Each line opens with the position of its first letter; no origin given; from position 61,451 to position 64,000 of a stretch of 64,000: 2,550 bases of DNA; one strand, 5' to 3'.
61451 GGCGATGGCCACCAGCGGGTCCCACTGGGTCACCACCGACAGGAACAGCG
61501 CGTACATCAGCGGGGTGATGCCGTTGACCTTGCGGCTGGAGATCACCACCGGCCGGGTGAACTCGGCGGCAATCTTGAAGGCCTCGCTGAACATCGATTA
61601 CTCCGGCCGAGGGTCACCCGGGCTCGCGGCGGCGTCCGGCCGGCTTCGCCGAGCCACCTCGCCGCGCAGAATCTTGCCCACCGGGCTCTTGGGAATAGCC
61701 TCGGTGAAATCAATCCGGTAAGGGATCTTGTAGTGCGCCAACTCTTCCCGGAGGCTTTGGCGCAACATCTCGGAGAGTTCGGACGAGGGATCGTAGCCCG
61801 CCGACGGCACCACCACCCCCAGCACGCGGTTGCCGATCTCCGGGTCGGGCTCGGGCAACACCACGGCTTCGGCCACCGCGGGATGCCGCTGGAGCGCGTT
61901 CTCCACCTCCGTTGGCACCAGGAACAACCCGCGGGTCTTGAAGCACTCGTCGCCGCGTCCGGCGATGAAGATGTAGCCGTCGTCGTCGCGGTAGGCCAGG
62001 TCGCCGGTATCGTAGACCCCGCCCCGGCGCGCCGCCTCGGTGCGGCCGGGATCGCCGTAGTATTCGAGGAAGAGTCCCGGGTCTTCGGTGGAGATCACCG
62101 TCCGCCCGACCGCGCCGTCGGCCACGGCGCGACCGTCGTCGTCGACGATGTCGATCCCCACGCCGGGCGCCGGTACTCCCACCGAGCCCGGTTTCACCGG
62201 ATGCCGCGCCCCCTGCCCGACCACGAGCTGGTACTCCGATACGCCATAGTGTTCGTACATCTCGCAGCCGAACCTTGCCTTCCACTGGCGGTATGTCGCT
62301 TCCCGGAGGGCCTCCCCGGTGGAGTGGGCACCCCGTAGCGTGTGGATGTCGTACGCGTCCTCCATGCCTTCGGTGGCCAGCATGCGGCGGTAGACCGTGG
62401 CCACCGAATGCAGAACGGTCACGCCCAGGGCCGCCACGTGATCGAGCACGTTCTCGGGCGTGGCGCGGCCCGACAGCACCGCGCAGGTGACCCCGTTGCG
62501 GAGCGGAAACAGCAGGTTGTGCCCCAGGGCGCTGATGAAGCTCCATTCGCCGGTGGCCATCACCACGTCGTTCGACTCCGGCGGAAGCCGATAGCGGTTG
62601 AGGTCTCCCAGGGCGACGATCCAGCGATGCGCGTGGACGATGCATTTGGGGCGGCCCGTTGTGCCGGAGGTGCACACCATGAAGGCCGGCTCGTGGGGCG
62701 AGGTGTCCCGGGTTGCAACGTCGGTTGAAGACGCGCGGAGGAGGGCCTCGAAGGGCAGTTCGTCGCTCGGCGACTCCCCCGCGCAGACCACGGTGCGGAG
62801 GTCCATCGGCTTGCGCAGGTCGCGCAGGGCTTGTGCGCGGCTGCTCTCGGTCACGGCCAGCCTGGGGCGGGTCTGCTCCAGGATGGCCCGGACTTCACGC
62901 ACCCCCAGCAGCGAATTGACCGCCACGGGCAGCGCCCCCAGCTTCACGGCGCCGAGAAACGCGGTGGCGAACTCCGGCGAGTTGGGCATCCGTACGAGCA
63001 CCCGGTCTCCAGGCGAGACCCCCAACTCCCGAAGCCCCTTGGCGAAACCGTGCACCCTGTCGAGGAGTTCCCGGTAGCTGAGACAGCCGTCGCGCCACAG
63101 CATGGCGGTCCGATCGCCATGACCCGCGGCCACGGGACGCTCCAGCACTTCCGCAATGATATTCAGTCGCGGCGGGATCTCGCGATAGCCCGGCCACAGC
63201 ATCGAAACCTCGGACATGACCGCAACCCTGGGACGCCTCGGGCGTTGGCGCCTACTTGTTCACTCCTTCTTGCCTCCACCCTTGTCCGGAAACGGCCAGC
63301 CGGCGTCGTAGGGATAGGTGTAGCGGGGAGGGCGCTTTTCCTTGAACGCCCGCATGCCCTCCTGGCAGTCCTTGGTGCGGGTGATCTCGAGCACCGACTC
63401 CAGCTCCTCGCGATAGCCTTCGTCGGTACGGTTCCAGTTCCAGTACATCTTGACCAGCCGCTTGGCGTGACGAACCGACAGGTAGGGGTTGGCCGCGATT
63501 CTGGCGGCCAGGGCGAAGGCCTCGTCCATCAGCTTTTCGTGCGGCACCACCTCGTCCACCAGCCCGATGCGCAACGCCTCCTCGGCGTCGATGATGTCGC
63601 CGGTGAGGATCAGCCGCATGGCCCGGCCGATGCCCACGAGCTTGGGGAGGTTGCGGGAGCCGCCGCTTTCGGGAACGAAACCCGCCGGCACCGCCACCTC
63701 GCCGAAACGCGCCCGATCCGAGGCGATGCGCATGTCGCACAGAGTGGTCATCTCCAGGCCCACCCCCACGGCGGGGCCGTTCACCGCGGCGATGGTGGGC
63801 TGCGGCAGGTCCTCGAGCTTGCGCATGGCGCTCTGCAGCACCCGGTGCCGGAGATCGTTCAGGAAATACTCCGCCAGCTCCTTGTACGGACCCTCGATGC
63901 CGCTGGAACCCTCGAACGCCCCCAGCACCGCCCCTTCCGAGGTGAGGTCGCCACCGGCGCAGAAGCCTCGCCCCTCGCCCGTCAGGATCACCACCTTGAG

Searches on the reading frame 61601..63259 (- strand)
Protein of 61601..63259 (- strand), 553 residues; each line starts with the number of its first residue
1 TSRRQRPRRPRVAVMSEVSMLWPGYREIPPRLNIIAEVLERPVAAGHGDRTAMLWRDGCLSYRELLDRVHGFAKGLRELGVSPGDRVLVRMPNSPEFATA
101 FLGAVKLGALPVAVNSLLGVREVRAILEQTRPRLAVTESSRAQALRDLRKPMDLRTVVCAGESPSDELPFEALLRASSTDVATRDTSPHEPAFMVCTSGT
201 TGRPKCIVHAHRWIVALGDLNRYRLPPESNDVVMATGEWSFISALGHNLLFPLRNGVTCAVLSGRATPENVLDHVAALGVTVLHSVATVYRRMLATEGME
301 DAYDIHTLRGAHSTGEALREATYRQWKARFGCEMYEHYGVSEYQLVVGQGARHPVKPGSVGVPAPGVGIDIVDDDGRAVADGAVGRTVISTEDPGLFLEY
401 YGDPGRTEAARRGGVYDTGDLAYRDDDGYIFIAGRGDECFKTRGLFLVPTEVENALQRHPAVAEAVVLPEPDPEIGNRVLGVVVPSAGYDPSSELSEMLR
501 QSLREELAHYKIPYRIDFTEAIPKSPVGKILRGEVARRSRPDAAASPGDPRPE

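Call 97: search_protein_families(library=pfam, proteins=[window:61601-63259:-], max_evalue=0.00001)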
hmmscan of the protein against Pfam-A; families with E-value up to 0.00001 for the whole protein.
window:61601-63259:- (553 aa): 2 families
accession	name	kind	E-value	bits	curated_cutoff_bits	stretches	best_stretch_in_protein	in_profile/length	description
PF00501.34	AMP-binding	-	2.1e-73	247.8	29.9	1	44-401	5-384/384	AMP-binding enzyme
PF13193.12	AMP-binding_C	-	5e-17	63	24.5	1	451-529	1-76/76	AMP-binding enzyme C-terminal domain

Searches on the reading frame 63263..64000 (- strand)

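Call 97: search_protein_families(library=pfam, proteins=[window:63263-64000:-], max_evalue=0.00001)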
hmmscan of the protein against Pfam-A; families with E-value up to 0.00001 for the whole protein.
window:63263-64000:- (246 aa): 2 families
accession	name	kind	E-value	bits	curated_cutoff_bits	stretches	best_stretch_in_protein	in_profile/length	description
PF00378.25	ECH_1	-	7.5e-45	153.7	27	1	2-228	42-249/251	Enoyl-CoA hydratase/isomerase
PF16113.10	ECH_2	-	3.1e-21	76.7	27.2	1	2-159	37-179/335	Enoyl-CoA hydratase/isomerase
